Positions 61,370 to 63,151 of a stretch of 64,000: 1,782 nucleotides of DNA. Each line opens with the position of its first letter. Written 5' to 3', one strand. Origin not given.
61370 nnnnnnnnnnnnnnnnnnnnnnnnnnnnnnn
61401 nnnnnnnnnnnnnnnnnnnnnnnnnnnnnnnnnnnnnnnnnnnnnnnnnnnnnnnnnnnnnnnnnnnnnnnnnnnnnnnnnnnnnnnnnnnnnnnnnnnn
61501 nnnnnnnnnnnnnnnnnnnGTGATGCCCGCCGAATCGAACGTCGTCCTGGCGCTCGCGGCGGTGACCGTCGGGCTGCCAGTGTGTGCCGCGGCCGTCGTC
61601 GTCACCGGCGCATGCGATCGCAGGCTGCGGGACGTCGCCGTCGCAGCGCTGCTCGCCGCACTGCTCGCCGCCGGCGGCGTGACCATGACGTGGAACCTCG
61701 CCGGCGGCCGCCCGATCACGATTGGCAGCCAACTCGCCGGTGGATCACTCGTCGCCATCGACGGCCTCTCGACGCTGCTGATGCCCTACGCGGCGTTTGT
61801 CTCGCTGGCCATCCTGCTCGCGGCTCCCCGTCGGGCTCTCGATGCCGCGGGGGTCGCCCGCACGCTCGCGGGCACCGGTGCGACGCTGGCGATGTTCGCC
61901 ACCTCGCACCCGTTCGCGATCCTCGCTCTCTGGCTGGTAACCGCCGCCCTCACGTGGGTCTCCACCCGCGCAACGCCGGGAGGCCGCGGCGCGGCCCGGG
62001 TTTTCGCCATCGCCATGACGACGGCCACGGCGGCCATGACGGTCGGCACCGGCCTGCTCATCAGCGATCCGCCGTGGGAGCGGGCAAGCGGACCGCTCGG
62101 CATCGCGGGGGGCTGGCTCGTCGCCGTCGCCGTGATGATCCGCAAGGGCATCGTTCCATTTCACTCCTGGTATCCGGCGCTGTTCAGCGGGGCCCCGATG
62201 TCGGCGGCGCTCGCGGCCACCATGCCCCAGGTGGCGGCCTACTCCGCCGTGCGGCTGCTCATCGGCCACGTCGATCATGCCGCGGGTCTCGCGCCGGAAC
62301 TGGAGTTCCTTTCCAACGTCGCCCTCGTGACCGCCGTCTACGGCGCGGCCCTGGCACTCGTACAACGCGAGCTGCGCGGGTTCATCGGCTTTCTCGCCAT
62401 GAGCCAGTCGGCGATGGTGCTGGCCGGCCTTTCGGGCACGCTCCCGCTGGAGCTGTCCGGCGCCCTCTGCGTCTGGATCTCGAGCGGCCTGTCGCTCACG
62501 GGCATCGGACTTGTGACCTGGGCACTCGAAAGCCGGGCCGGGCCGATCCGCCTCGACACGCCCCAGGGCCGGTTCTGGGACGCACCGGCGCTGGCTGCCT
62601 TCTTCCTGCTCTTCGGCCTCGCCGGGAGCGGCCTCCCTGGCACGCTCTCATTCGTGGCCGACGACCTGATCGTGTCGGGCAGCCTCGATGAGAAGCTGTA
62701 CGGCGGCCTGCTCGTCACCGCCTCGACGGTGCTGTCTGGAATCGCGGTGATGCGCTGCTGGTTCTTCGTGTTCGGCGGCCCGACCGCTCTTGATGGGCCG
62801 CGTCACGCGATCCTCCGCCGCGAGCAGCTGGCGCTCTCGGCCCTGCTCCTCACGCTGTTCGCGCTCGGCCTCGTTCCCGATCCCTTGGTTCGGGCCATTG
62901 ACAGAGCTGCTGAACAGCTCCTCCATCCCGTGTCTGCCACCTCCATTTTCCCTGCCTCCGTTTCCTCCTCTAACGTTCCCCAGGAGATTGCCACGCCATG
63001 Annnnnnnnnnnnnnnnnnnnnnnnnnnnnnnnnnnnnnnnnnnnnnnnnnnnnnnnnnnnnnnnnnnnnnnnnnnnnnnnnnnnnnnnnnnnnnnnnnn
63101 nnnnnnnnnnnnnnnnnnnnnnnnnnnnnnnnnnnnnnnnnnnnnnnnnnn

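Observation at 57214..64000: DabA chained by overlapping stop/start codons to two antiporter-like subunits and an SbtA-type bicarbonate permease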

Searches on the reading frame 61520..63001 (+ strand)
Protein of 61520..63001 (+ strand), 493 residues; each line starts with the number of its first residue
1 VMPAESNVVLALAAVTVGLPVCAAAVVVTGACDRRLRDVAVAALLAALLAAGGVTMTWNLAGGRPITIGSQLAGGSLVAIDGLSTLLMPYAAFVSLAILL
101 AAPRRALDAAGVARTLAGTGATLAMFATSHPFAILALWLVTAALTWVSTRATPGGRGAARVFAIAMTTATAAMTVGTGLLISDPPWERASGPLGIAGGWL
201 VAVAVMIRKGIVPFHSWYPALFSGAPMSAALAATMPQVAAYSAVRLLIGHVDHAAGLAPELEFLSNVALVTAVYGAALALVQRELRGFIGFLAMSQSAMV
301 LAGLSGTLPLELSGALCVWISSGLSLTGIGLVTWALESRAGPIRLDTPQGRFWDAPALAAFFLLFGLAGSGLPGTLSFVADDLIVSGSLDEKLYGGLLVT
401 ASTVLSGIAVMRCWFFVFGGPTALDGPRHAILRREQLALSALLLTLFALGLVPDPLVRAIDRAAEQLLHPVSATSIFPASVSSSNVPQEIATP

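Call 7: search_protein_families(library=pfam, proteins=[window:61520-63001:+], max_evalue=0.01)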
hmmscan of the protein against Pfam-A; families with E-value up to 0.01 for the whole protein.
window:61520-63001:+ (493 aa): 1 family
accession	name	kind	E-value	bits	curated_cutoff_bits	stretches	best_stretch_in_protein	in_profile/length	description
PF00361.26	Proton_antipo_M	-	2.1e-18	67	21.5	1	196-405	83-293/294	NADH:quinone oxidoreductase/Mrp antiporter, TM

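Call 8: search_protein_families(library=ncbifam, proteins=[window:61520-63001:+], max_evalue=0.01)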
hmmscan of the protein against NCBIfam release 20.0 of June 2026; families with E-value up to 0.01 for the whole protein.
window:61520-63001:+ (493 aa): 41 families (the best 25 are shown)
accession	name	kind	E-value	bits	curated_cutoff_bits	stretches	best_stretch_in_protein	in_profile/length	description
NF004500.0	PRK05846.1-4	equivalog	1.2e-31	110.1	550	1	198-479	234-514/525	NADH-quinone oxidoreductase subunit M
TIGR01972.1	NDH_I_M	subfamily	9.5e-31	107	263.8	1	201-469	213-484/486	NADH-quinone oxidoreductase subunit M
NF009306.0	PRK12663.1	equivalog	2.6e-23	82.6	542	1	200-471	212-485/498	Na+/H+ antiporter subunit D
NF004505.0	PRK05846.2-5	equivalog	2e-22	79.7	700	1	202-475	214-489/508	NADH-quinone oxidoreductase subunit M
NF004501.0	PRK05846.1-5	subfamily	3e-20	72.5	598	1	200-474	216-490/492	NADH-quinone oxidoreductase subunit M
NF004498.0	PRK05846.1-1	equivalog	3.1e-18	65.8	614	1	199-467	227-496/509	NADH-quinone oxidoreductase subunit M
TIGR01770.1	NDH_I_N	subfamily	4.7e-18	65.4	332.6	1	196-455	207-470/472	NADH-quinone oxidoreductase subunit NuoN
NF004441.0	PRK05777.1-4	equivalog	2.5e-17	62.7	477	1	187-465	239-521/524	NADH-quinone oxidoreductase subunit NuoN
NF004499.0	PRK05846.1-3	equivalog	7.6e-17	61.2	585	1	206-473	221-490/502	NADH-quinone oxidoreductase subunit M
NF004506.0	PRK05846.2-6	equivalog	4.4e-15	56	789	1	199-468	219-490/493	NADH-quinone oxidoreductase subunit M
NF005611.0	PRK07363.1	equivalog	7.8e-15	54.4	764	1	203-475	213-489/501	NADH-quinone oxidoreductase subunit M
NF009212.0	PRK12561.1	subfamily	1.5e-14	53.6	645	1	198-412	217-429/531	NAD(P)H-quinone oxidoreductase subunit 4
NF009309.0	PRK12666.1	equivalog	3.8e-14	52.3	476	1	193-472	208-510/529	monovalent cation/H+ antiporter subunit D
NF004442.0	PRK05777.1-5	equivalog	4.7e-14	52.2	523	1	201-466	214-480/483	NADH-quinone oxidoreductase subunit NuoN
NF005818.0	PRK07691.1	equivalog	2.6e-13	49.8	586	1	205-471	219-487/496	Na+/H+ antiporter subunit D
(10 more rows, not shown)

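Call 13: find_encoding_contigs(protein=window:61520-63001:+, flank=10000, max_places=6)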
Protein window:61520-63001:+ (493 aa): no gene with exactly this product is on record in the collection.

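Call 14: find_encoding_contigs(protein=window:61523-63001:+, flank=10000, max_places=6)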
Protein window:61523-63001:+ (492 aa): 1 contig read that carries it; 1 place shown.
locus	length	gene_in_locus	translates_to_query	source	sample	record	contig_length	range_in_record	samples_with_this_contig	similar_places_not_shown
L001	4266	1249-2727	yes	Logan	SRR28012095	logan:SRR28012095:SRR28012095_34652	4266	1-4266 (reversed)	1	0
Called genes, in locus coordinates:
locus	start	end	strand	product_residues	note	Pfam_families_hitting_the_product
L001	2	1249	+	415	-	?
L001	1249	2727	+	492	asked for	PF00361:Proton_antipo_M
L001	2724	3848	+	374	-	PF05982:Sbt_1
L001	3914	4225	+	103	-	PF00543:P-II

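Call 19: find_homologous_proteins(query=window:61523-63001:+, max_evalue=0.001)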
Query window:61523-63001:+ (492 aa): 437 proteins with E <= 0.001 among 8000 candidates; the best 120 are listed.
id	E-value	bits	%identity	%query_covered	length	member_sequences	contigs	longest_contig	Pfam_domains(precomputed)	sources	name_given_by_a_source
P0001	0.0e+0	1018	100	100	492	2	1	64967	PF00361.26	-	-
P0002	1.6e-259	879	87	100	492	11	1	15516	PF00361.26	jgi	-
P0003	3.5e-258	875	88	96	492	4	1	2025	PF00361.26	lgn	-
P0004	1.8e-257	873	88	97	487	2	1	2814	PF00361.26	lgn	-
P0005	1.3e-249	847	88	96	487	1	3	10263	PF00361.26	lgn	-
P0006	4.6e-225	766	78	99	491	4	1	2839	PF00361.26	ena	-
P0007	6.8e-224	762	79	95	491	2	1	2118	PF00361.26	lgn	-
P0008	1.5e-223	761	78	98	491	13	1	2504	PF00361.26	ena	-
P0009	6.2e-191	653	71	92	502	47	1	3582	PF00361.26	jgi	jgi:NADH-quinone oxidoreductase subunit M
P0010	1.1e-189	649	71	92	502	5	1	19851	PF00361.26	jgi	jgi:NADH-quinone oxidoreductase subunit M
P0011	1.2e-188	646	70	90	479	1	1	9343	PF00361.26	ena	-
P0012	1.3e-188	646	69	94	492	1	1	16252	PF00361.26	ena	-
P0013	3.1e-188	644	73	84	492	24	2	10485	PF00361.26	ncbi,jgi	jgi:NADH-quinone oxidoreductase subunit M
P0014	2.8e-187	641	69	89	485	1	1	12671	PF00361.26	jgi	-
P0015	3.3e-186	638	68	94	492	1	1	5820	PF00361.26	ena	-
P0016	7.8e-186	637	68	95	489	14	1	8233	PF00361.26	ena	-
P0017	1.1e-185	636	70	90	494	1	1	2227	PF00361.26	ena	-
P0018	2.8e-185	635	67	92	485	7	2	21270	PF00361.26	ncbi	-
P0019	3.3e-185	635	67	95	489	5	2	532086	PF00361.26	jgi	jgi:NADH-quinone oxidoreductase subunit M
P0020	3.7e-185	634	68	93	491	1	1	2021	PF00361.26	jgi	-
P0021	7.5e-185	633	64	88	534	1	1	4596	PF00361.26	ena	-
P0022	7.5e-185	633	69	90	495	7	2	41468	PF00361.26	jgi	jgi:NADH-quinone oxidoreductase subunit M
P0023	8.5e-185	633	67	93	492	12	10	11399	PF00361.26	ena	-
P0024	1.8e-184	632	68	95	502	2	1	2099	PF00361.26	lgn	-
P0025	2.1e-184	632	67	95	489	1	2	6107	PF00361.26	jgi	-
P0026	2.9e-184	631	67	95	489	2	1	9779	PF00361.26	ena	-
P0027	4.5e-184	631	67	94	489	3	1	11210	PF00361.26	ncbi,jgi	jgi:NADH-quinone oxidoreductase subunit M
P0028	6.1e-184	630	69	91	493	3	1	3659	PF00361.26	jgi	-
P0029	8.4e-184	630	70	88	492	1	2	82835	PF00361.26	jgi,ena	jgi:NADH-quinone oxidoreductase subunit M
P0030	1.0e-183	630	67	95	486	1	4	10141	PF00361.26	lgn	-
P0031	1.2e-183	629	67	95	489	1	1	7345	PF00361.26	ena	-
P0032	1.5e-183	629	67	95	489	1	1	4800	PF00361.26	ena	-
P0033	1.5e-183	629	67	95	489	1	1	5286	PF00361.26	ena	-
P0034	1.7e-183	629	66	95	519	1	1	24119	PF00361.26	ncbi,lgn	ncbi:MAG: proton-conducting transporter membrane subunit [Pirellulales bacterium]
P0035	1.9e-183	629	70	88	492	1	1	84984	PF00361.26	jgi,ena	-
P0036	2.7e-183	628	68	91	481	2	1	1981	PF00361.26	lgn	-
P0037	3.1e-183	628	69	88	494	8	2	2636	PF00361.26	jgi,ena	jgi:NADH-quinone oxidoreductase subunit M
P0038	3.7e-183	628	69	91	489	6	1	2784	PF00361.26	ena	-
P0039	4.7e-183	627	67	95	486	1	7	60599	PF00361.26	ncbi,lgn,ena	-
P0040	5.2e-183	627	67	93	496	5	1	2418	PF00361.26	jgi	-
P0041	9.1e-183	626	67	94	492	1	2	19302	PF00361.26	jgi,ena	-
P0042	1.0e-182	626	68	91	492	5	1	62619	PF00361.26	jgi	jgi:NADH-quinone oxidoreductase subunit M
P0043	1.8e-182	625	67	95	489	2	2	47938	PF00361.26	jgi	jgi:NADH-quinone oxidoreductase subunit M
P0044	2.0e-182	625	68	95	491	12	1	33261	PF00361.26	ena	-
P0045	2.4e-182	625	67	97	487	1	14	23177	PF00361.26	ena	-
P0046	4.6e-182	624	67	92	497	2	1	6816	PF00361.26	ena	-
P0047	5.3e-182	624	64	96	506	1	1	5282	PF00361.26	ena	-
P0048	5.5e-182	624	69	91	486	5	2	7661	PF00361.26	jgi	jgi:NADH-quinone oxidoreductase subunit M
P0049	7.2e-182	624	68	91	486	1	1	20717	PF00361.26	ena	-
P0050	8.8e-182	623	70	86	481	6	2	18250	PF00361.26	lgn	-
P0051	1.1e-181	623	68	91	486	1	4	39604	PF00361.26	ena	-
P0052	1.1e-181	623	68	91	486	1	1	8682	PF00361.26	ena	-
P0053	1.1e-181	623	68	86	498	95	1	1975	PF00361.26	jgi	-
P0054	1.3e-181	623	66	95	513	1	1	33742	PF00361.26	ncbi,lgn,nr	ncbi:MAG: hypothetical protein K8S94_09615 [Planctomycetia bacterium]|nr:hypothetical protein [Planc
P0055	1.4e-181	623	68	91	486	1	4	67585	PF00361.26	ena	-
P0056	2.0e-181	622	66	95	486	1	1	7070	PF00361.26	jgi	-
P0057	2.8e-181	622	68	91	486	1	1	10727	PF00361.26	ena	-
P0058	4.0e-181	621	68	91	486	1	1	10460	PF00361.26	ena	-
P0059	4.1e-181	621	68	91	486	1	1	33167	PF00361.26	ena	-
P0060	4.4e-181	621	68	91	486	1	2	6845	PF00361.26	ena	-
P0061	5.1e-181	621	68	91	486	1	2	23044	PF00361.26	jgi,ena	-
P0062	5.2e-181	621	71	84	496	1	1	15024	PF00361.26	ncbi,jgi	jgi:NADH-quinone oxidoreductase subunit M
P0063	5.4e-181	621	70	88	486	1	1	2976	PF00361.26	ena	-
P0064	5.4e-181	621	68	91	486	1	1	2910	PF00361.26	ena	-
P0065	5.5e-181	621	68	91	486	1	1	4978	PF00361.26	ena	-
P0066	5.7e-181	621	65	98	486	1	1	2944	PF00361.26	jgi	-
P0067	5.7e-181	621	68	91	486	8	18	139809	PF00361.26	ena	-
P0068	5.7e-181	621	68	91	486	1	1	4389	PF00361.26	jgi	jgi:NADH-quinone oxidoreductase subunit M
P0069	5.8e-181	621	70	88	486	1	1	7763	PF00361.26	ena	-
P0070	6.6e-181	620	69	84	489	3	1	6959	PF00361.26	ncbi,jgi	jgi:NADH-quinone oxidoreductase subunit M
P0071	7.1e-181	620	68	91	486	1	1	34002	PF00361.26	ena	-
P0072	7.2e-181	620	68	91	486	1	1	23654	PF00361.26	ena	-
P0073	7.3e-181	620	67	93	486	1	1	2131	PF00361.26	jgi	-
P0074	1.0e-180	620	68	90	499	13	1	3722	PF00361.26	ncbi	-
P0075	1.2e-180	619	68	93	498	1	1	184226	PF00361.26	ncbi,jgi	jgi:NADH-quinone oxidoreductase subunit M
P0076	1.8e-180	619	66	94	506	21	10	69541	PF00361.26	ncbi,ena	-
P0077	2.3e-180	619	67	94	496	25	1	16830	PF00361.26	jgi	jgi:NADH-quinone oxidoreductase subunit M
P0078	4.7e-180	618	68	91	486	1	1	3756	PF00361.26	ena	-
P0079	5.8e-180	617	66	95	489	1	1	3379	PF00361.26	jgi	-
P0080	6.0e-180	617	66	92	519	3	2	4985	PF00361.26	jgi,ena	jgi:NADH-quinone oxidoreductase subunit M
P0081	7.9e-180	617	68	91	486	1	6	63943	PF00361.26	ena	-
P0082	8.2e-180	617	69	88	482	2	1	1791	PF00361.26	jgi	jgi:NADH-quinone oxidoreductase subunit M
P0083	9.0e-180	617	66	92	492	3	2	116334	PF00361.26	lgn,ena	-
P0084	1.1e-179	616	69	86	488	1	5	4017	PF00361.26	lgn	-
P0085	1.6e-179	616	69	88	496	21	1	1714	PF00361.26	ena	-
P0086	1.9e-179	616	71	84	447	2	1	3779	PF00361.26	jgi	jgi:NADH-quinone oxidoreductase subunit M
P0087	2.3e-179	615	65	96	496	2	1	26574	PF00361.26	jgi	-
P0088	2.7e-179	615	67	90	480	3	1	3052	PF00361.26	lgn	-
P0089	2.9e-179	615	66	91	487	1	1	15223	PF00361.26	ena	-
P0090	3.0e-179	615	67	93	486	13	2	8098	PF00361.26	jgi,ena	jgi:NADH-quinone oxidoreductase subunit M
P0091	3.5e-179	615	67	95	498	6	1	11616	PF00361.26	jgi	-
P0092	4.0e-179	614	65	98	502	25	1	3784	PF00361.26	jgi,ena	jgi:NADH-quinone oxidoreductase subunit M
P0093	4.5e-179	614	66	95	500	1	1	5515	PF00361.26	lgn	-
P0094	5.1e-179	614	67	93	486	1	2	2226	PF00361.26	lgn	-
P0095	5.4e-179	614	66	95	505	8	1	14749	PF00361.26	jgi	jgi:NADH-quinone oxidoreductase subunit M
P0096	6.8e-179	614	68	91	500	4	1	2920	PF00361.26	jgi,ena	-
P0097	7.3e-179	614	67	88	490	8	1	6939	PF00361.26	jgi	-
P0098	9.3e-179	613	69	84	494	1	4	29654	PF00361.26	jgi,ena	-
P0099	9.4e-179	613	66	95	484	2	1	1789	PF00361.26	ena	-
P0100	9.6e-179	613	66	96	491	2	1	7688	PF00361.26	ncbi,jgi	jgi:NADH-quinone oxidoreductase subunit M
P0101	1.2e-178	613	65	94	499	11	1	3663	PF00361.26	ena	-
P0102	1.8e-178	612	70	88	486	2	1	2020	PF00361.26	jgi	-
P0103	2.0e-178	612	64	98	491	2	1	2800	PF00361.26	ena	-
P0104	2.5e-178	612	68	89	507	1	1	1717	PF00361.26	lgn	-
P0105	2.5e-178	612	66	94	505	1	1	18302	PF00361.26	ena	-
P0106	3.2e-178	611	64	100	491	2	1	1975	PF00361.26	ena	-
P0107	3.9e-178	611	66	95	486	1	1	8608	PF00361.26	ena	-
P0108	5.9e-178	611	67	92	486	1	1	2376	PF00361.26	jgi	-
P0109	7.3e-178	610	67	89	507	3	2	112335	PF00361.26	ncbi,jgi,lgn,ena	-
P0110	8.1e-178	610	66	89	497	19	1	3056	PF00361.26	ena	-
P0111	8.4e-178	610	69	88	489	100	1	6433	PF00361.26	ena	-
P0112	1.3e-177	610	71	84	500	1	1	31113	PF00361.26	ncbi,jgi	jgi:NADH-quinone oxidoreductase subunit M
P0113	2.5e-177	609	67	91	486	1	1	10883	PF00361.26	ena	-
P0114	2.9e-177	608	69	84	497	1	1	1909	PF00361.26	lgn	-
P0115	3.9e-177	608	70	83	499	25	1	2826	PF00361.26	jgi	-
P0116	4.4e-177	608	66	94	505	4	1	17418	PF00361.26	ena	-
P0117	5.0e-177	608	68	85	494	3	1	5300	PF00361.26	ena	-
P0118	5.4e-177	607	70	86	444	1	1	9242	PF00361.26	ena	-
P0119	5.6e-177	607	68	91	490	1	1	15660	PF00361.26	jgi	jgi:NADH-quinone oxidoreductase subunit M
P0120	1.2e-176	606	68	88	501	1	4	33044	PF00361.26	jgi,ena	-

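Call 20: find_encoding_contigs(protein=P0019, flank=10000, max_places=2)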
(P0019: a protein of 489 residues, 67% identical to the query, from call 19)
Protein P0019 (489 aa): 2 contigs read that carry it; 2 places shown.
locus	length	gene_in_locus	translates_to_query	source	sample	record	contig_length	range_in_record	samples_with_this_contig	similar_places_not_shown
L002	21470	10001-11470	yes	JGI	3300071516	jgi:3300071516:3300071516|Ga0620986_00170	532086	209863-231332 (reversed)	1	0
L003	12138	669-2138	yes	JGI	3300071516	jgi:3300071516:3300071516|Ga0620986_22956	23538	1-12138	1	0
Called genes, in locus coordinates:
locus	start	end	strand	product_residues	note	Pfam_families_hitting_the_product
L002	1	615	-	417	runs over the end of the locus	PF00009:GTP_EFTU, PF03144:GTP_EFTU_D2, PF03143:GTP_EFTU_D3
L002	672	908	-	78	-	-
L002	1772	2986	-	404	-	PF00072:Response_reg, PF07228:SpoIIE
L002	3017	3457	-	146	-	PF10057:MpsC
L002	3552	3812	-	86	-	PF02599:CsrA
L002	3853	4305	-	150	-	PF10057:MpsC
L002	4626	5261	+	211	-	PF10057:MpsC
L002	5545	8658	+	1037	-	PF10070:DabA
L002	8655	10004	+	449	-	PF00662:Proton_antipo_N, PF00361:Proton_antipo_M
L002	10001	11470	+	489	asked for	PF00361:Proton_antipo_M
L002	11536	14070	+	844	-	PF01935:DUF87 (weak)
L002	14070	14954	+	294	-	PF01842:ACT, PF00551:Formyl_trans_N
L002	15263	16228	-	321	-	PF00196:GerE (weak), PF04545:Sigma70_r4 (weak), PF08281:Sigma70_r4_2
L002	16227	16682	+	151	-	-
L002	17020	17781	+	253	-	-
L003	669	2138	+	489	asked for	PF00361:Proton_antipo_M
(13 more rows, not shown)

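Call 21: find_encoding_contigs(protein=P0075, flank=10000, max_places=2)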
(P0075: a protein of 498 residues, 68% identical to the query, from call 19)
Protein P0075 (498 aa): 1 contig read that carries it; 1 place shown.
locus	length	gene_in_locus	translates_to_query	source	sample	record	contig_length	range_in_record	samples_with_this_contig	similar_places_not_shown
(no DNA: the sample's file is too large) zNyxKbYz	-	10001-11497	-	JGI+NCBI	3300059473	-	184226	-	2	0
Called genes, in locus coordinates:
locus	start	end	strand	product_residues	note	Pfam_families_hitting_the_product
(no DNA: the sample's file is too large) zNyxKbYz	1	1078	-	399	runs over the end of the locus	PF00009:GTP_EFTU, PF03144:GTP_EFTU_D2, PF03143:GTP_EFTU_D3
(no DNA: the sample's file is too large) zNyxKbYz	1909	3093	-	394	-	PF00072:Response_reg, PF07228:SpoIIE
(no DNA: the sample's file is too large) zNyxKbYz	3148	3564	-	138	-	PF10057:MpsC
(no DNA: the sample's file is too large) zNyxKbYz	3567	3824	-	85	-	PF02599:CsrA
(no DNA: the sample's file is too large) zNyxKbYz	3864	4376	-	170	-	PF10057:MpsC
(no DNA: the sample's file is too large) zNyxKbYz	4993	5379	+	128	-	PF10057:MpsC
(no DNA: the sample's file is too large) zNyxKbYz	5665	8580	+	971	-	PF10070:DabA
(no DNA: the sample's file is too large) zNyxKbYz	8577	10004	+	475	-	PF00662:Proton_antipo_N, PF00361:Proton_antipo_M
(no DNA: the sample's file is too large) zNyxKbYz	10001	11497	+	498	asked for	PF00361:Proton_antipo_M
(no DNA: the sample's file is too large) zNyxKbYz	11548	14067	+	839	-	PF01935:DUF87 (weak)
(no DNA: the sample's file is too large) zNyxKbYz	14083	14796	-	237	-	PF08281:Sigma70_r4_2 (weak)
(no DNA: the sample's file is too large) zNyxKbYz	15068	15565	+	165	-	-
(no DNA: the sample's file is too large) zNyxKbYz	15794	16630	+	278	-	-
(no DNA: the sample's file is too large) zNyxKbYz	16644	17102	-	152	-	PF01814:Hemerythrin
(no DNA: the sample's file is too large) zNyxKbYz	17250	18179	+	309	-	PF02582:DUF155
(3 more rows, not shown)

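Call 22: find_encoding_contigs(protein=P0109, flank=10000, max_places=2)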
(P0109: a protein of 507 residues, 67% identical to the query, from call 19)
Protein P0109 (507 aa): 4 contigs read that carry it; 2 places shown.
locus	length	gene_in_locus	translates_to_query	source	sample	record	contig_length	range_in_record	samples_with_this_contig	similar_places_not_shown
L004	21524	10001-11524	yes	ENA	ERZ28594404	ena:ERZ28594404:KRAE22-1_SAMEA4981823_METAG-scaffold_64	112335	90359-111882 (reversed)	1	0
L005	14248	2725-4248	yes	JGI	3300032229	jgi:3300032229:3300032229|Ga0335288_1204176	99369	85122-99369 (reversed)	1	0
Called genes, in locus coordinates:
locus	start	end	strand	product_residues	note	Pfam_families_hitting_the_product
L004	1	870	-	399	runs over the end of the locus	PF00009:GTP_EFTU, PF03144:GTP_EFTU_D2, PF03143:GTP_EFTU_D3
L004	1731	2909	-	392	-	PF00072:Response_reg, PF07228:SpoIIE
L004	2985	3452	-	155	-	PF10057:MpsC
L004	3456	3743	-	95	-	PF02599:CsrA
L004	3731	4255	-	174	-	PF10057:MpsC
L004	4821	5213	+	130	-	PF10057:MpsC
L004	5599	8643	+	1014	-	PF10070:DabA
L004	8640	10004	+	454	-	PF00662:Proton_antipo_N, PF00361:Proton_antipo_M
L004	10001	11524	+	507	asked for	PF00361:Proton_antipo_M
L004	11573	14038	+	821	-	PF01935:DUF87 (weak)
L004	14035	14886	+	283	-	PF01842:ACT (weak), PF00551:Formyl_trans_N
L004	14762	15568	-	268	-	-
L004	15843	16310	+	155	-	-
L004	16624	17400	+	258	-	PF13280:WYL (weak)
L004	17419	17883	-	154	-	-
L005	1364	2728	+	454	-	PF00662:Proton_antipo_N, PF00361:Proton_antipo_M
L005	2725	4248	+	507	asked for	PF00361:Proton_antipo_M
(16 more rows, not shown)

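Call 23: search_protein_families(library=pfam, proteins=[L001:3914-4225:+, L001:2724-3848:+], max_evalue=0.01)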
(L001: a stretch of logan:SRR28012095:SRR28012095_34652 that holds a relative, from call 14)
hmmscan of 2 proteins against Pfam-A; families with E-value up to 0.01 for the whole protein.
L001:3914-4225:+ (103 aa): 2 families
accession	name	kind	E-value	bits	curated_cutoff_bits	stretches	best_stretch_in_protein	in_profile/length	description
PF00543.27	P-II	-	2e-14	54.2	25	1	7-99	2-101/102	Nitrogen regulatory protein P-II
PF11582.13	DUF3240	-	0.00013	22.4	21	1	22-83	20-86/102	Protein of unknown function (DUF3240)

L001:2724-3848:+ (374 aa): 2 families
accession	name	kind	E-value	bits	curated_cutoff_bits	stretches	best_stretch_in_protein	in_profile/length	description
PF05982.17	Sbt_1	-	1.7e-91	307.2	27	1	41-368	1-307/308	Na+-dependent bicarbonate transporter superfamily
PF01757.29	Acyl_transf_3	-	0.0034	16.9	31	1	44-127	189-280/326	Acyltransferase domain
